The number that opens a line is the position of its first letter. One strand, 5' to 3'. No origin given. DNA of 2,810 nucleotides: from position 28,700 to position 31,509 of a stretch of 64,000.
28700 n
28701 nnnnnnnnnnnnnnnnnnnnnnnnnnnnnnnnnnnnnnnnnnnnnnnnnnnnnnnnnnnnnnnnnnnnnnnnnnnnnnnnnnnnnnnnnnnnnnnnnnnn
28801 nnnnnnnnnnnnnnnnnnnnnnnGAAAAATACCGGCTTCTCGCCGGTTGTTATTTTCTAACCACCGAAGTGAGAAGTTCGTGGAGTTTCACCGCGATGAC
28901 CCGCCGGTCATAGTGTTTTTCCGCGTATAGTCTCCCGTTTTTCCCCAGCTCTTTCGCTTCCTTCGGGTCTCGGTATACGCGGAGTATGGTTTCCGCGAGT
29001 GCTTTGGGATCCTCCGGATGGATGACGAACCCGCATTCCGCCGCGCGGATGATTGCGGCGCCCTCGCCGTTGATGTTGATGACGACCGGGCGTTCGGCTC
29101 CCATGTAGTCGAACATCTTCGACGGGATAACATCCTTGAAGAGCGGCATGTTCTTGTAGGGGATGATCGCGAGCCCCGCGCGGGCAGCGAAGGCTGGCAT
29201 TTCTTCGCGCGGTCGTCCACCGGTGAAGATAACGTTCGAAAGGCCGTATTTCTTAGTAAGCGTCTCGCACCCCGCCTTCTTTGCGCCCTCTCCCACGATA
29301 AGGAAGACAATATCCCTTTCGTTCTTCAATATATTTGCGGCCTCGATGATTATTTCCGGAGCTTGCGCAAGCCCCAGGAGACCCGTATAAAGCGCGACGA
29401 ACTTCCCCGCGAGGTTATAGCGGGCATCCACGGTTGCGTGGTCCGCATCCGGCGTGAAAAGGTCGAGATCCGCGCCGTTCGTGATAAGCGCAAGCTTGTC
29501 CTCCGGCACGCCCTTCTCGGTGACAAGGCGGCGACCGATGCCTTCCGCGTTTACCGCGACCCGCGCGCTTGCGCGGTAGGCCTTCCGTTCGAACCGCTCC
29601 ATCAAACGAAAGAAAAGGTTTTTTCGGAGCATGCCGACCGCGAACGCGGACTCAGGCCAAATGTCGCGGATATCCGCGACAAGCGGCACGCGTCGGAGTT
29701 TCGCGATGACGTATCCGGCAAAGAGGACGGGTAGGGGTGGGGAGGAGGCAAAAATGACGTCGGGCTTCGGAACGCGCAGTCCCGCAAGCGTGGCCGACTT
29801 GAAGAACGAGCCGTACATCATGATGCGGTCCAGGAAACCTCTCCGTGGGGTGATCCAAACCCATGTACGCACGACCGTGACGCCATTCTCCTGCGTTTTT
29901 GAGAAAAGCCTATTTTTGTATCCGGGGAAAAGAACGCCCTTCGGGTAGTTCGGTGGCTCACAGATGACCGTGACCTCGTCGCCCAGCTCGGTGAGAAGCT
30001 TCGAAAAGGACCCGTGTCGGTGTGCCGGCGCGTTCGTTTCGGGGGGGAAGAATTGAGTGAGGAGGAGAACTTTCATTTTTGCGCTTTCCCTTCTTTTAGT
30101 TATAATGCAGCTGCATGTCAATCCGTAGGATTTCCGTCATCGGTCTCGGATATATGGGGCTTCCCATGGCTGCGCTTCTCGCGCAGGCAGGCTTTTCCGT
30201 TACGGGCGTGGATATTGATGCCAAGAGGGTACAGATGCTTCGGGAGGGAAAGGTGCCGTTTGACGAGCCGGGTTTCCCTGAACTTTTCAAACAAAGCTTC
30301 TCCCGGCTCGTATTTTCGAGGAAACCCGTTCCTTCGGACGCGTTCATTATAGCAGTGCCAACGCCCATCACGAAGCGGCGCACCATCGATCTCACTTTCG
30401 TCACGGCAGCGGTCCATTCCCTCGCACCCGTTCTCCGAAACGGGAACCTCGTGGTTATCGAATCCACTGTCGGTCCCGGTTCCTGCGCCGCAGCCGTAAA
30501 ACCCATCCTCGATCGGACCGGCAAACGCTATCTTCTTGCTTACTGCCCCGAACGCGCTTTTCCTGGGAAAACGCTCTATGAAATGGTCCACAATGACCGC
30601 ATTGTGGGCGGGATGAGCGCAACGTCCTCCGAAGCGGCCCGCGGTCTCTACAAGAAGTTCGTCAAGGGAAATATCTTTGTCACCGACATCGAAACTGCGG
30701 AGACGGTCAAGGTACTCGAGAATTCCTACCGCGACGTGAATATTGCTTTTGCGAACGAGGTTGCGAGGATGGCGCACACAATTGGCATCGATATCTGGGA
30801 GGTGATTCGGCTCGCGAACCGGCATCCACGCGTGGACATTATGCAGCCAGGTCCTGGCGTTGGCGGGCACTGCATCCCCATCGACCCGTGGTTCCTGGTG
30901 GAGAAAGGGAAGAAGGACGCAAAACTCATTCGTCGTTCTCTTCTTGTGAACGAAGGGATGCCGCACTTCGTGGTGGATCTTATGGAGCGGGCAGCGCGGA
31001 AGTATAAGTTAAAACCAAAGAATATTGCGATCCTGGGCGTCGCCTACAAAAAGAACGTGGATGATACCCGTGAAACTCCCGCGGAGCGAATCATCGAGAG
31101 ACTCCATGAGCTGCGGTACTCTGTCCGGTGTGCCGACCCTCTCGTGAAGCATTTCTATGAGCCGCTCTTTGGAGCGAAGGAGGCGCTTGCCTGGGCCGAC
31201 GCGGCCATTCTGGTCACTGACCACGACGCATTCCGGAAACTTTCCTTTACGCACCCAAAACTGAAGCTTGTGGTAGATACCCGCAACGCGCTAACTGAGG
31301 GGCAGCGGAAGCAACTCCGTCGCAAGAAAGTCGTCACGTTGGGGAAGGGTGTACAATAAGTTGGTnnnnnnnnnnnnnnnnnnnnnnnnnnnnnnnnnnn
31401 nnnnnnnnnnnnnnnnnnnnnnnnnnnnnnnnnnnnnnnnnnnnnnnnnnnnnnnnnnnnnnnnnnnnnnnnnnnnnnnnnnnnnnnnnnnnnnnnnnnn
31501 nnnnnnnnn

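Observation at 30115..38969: Uronic-acid branch with a heparosan-type glucuronyl C5-epimerase-like protein and an AsnB-like amidotransferase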

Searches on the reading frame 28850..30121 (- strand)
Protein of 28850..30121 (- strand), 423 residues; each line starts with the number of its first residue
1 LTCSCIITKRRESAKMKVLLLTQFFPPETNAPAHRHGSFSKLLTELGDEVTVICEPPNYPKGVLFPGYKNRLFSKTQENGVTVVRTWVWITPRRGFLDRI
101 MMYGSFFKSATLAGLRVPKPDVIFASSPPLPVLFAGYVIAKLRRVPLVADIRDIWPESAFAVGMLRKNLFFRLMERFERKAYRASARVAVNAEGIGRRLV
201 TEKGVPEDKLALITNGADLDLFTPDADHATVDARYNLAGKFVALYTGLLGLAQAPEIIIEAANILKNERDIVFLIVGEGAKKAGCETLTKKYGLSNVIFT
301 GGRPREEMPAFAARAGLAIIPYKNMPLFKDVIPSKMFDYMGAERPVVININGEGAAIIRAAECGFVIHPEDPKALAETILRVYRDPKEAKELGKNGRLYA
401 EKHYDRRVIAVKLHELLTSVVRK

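Call 4: search_protein_families(library=pfam, proteins=[window:28850-30121:-], max_evalue=0.01)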
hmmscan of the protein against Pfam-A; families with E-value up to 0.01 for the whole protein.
window:28850-30121:- (423 aa): 5 families
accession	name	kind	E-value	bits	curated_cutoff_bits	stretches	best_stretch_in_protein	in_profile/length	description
PF00534.26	Glycos_transf_1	-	6.1e-22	78.4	26.4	1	239-397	14-170/172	Glycosyl transferases group 1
PF13579.12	Glyco_trans_4_4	-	3.3e-18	66.9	29.7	1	41-216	12-158/158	Glycosyl transferase 4-like domain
PF13692.12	Glyco_trans_1_4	-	1.8e-17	64.4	27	1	242-385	3-142/142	Glycosyl transferases group 1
PF13439.12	Glyco_transf_4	-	4.4e-13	50.1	28.5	1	40-220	12-169/170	Glycosyltransferase Family 4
PF13524.12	Glyco_trans_1_2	-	0.00034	21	25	1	266-408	10-139/144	Glycosyl transferase-like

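Call 44: search_solved_structures(query=window:28853-30121:-, max_evalue=0.00001)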
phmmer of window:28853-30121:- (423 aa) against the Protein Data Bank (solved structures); distinct sequences matched with E-value up to 0.00001: 2.
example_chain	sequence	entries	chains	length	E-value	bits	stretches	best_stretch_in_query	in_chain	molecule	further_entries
6kih_A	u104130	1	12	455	3.9e-11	45.7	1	209-417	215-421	Tll1590 protein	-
7qsg_A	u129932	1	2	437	7.2e-08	35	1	174-410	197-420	D-inositol 3-phosphate glycosyltransferase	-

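Call 56: search_protein_families(library=ncbifam, proteins=[window:28850-30121:-], max_evalue=0.00001)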
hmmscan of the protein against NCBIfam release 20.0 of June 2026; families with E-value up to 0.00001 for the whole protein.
window:28850-30121:- (423 aa): 14 families
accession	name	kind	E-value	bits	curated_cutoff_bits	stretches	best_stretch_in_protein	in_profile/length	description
NF007640.0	PRK10307.1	subfamily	3.4e-59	200.8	276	1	16-420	1-407/411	WcaI family glycosyltransferase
TIGR04063.1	stp3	hypoth_equivalog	2.6e-31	108.9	442.05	1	118-406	91-381/397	TIGR04063 family PEP-CTERM/XrtA system glycosyltransferase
TIGR04007.1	wcaI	equivalog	3.6e-28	98.3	800.45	1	16-407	1-395/407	colanic acid biosynthesis glycosyltransferase WcaI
TIGR03088.1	stp2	hypoth_equivalog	7.2e-16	58.2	409.05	1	197-415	149-368/374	TIGR03088 family PEP-CTERM/XrtA system glycosyltransferase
TIGR03449.1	mycothiol_MshA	equivalog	4.6e-12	45.5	462.5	1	179-402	159-386/406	D-inositol-3-phosphate glycosyltransferase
NF047676.1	TeichurnBiosyTuaH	equivalog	5.1e-12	45.4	550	1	148-347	122-317/384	teichuronic acid biosynthesis protein TuaH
TIGR02149.1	glgA_Coryne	subfamily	1.6e-11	44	302.4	1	134-421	96-391/391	glycogen synthase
NF041876.1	EPS_EpsE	equivalog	5.8e-11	42.3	400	1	208-411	186-387/389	exopolysaccharide biosynthesis GT4 family glycosyltransferase EpsE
TIGR04005.1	wcaL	equivalog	5.6e-08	32.1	537.6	1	201-419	190-405/406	colanic acid biosynthesis glycosyltransferase WcaL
TIGR03087.1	stp1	hypoth_equivalog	2e-07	30.5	316.65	1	135-417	116-394/397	TIGR03087 family PEP-CTERM/XrtA system glycosyltransferase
NF047684.1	TeichurnBiosyTuaC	equivalog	1e-06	28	550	0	190-420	166-389/391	teichuronic acid biosynthesis protein TuaC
TIGR04157.1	glyco_rSAM_CFB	subfamily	1.7e-06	27.3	400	0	178-308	163-294/406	TIGR04157 family glycosyltransferase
NF053787.1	GlcN_PG_synth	equivalog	7e-06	25.1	480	0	340-417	282-356/361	N-acetylglucosaminyl phosphatidylglycerol synthase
TIGR03999.1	thiol_BshA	equivalog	7.5e-06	25.1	273.7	1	211-416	170-369/375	N-acetyl-alpha-D-glucosaminyl L-malate synthase BshA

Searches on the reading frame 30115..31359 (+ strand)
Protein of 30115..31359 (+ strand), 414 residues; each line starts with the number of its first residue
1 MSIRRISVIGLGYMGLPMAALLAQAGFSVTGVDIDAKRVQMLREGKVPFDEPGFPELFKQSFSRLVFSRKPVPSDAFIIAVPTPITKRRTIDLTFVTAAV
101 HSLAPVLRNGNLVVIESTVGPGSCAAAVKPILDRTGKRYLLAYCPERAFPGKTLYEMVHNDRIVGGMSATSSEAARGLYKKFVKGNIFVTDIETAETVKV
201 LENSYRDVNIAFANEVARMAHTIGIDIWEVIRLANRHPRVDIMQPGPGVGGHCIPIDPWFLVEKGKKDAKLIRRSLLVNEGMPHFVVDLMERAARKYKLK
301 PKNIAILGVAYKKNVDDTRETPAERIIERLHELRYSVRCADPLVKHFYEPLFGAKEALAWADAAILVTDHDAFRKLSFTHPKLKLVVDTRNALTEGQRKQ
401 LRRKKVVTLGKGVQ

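Call 3: search_protein_families(library=pfam, proteins=[window:30115-31359:+], max_evalue=0.01)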
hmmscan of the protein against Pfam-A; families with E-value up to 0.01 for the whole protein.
window:30115-31359:+ (414 aa): 7 families
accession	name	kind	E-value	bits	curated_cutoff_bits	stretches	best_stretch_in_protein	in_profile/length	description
PF03721.20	UDPG_MGDP_dh_N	-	2.5e-48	164.6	27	1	5-174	2-182/187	UDP-glucose/GDP-mannose dehydrogenase family, NAD binding domain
PF00984.24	UDPG_MGDP_dh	-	3e-27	95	25.4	1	193-280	1-93/94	UDP-glucose/GDP-mannose dehydrogenase family, central domain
PF03720.21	UDPG_MGDP_dh_C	-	2.7e-20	73.1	30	1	305-394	1-102/103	UDP-glucose/GDP-mannose dehydrogenase family, UDP binding domain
PF03446.21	NAD_binding_2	-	4.4e-08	33.7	21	1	5-46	1-42/161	NAD binding domain of 6-phosphogluconate dehydrogenase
PF02737.24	3HCDH_N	-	3.7e-05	24.2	22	1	6-42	2-38/180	3-hydroxyacyl-CoA dehydrogenase, NAD binding domain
PF02558.23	ApbA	-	0.0012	18.9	22.2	1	6-83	1-76/150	Ketopantoate reductase PanE/ApbA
PF02254.24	TrkA_N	-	0.0013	19.5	23.8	0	7-46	2-41/116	TrkA-N domain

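Call 5: search_protein_families(library=ncbifam, proteins=[window:30115-31359:+], max_evalue=0.001)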
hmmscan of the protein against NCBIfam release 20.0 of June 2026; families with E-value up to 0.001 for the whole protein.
window:30115-31359:+ (414 aa): 13 families
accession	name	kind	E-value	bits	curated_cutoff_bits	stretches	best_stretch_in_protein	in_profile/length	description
TIGR03026.1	NDP-sugDHase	subfamily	3.8e-122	408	189.8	1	5-391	2-413/413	nucleotide sugar dehydrogenase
NF008286.0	PRK11064.1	equivalog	3.9e-113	378.2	459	1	1-391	1-417/420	UDP-N-acetyl-D-mannosamine dehydrogenase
NF040825.1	UDPMaNacDH_Arch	equivalog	8.5e-103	344.4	750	1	5-394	2-402/418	UDP-N-acetyl-D-mannosamine dehydrogenase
NF041297.1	UDPGDh_AglM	equivalog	1.5e-52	179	670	1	5-395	2-419/429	UDP-glucose 6-dehydrogenase AglM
NF047673.2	TeichurnBiosyTuaD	equivalog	2.8e-47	161.8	700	1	3-396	1-417/439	UDP-glucose 6-dehydrogenase TuaD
NF011729.0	PRK15182.1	equivalog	5e-42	144.1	592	1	5-344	8-357/425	Vi polysaccharide biosynthesis UDP-N-acetylglucosamine C-6 dehydrogenase TviB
NF011631.0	PRK15057.1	equivalog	2.9e-19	69.5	757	1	5-344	2-339/388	UDP-glucose 6-dehydrogenase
NF043037.1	ThreonDh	equivalog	4.2e-07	29.7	350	1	5-44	4-43/297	L-threonate dehydrogenase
TIGR01505.1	tartro_sem_red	equivalog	2e-06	27.3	340.75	1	6-40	2-36/291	2-hydroxy-3-oxopropionate reductase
NF012005.0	PRK15461.1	equivalog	1.1e-05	24.7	348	1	5-43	3-41/298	sulfolactaldehyde 3-reductase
NF042925.1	FHMPC_DH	equivalog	2.7e-05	23.6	500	1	5-40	2-37/304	5-formyl-3-hydroxy-2-methylpyridine 4-carboxylate 5-dehydrogenase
TIGR01692.1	HIBADH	equivalog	6.8e-05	22.3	291.6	1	9-44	2-37/288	3-hydroxyisobutyrate dehydrogenase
NF008592.0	PRK11559.1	equivalog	0.00049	19.5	397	0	5-42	4-41/296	2-hydroxy-3-oxopropionate reductase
